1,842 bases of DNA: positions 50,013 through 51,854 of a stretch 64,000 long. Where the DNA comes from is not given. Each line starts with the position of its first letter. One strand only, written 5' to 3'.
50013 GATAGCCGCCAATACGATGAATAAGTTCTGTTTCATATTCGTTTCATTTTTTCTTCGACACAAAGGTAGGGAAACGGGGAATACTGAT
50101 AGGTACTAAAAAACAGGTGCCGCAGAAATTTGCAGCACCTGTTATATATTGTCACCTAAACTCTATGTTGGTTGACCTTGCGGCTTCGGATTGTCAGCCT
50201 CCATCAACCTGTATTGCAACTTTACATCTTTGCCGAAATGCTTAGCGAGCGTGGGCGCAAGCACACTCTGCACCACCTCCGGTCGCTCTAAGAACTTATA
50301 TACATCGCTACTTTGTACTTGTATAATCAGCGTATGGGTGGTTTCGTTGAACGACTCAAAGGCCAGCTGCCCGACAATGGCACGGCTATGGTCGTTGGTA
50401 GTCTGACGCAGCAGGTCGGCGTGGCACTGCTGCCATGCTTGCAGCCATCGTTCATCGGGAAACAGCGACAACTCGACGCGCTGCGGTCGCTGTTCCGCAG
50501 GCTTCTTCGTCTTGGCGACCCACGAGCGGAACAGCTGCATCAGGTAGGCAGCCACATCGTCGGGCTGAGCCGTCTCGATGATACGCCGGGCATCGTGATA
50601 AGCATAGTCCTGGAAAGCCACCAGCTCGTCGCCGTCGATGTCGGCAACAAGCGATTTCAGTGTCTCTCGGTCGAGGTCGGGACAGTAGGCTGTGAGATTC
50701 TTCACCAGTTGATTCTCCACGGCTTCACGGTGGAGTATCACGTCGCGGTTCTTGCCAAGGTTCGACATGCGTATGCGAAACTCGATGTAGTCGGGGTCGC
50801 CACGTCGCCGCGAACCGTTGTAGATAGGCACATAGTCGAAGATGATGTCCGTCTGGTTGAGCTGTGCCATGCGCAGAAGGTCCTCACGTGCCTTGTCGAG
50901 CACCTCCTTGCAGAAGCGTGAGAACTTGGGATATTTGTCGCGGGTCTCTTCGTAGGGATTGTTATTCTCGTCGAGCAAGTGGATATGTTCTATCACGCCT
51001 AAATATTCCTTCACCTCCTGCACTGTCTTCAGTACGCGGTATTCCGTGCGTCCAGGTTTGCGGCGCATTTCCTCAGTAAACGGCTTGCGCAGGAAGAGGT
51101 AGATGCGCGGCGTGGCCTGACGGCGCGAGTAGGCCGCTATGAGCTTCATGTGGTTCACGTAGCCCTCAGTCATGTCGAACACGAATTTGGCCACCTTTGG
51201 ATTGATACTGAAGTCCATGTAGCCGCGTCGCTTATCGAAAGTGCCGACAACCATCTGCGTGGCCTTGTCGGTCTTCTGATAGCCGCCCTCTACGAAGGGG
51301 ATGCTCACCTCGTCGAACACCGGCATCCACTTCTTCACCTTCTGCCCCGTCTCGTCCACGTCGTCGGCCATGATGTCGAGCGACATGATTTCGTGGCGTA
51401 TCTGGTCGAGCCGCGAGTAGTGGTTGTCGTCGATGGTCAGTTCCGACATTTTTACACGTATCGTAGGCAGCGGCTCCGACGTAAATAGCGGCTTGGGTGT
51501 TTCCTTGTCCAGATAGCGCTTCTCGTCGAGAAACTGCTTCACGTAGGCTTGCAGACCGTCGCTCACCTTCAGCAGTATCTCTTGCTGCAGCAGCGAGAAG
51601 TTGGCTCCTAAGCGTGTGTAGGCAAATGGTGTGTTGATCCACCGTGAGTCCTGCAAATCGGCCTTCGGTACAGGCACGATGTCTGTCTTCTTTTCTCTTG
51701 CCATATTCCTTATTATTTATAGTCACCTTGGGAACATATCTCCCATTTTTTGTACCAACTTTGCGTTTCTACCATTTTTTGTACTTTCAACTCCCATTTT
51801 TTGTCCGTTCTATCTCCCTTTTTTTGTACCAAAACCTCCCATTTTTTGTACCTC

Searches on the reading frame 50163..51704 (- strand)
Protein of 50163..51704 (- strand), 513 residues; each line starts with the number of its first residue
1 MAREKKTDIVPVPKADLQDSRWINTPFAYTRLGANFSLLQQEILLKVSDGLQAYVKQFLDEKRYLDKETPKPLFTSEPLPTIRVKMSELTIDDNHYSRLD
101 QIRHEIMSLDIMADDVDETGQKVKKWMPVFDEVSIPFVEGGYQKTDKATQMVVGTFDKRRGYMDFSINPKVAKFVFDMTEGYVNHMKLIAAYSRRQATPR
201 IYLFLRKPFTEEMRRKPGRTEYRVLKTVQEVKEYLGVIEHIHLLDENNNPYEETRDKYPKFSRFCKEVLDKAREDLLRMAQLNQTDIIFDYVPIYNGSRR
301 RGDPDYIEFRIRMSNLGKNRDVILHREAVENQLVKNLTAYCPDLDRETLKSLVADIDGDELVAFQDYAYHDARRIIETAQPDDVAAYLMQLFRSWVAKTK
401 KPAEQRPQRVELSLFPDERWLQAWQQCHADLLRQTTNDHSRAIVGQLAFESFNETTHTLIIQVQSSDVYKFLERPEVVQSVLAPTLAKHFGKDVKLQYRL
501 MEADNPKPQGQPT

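Call 26: search_protein_families(library=pfam, proteins=[window:50163-51704:-], max_evalue=0.01)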
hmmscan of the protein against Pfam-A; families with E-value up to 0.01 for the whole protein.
window:50163-51704:- (513 aa): 1 family
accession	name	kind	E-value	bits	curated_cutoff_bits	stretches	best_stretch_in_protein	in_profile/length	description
PF01051.27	Rep3_N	-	0.00086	20.1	22.4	0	81-204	39-139/141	Initiator Replication protein, WH1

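Call 70: search_protein_families(library=phrogs, proteins=[window:50163-51704:-], max_evalue=0.001)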
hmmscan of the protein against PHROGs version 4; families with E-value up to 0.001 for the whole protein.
window:50163-51704:- (513 aa): 0 families
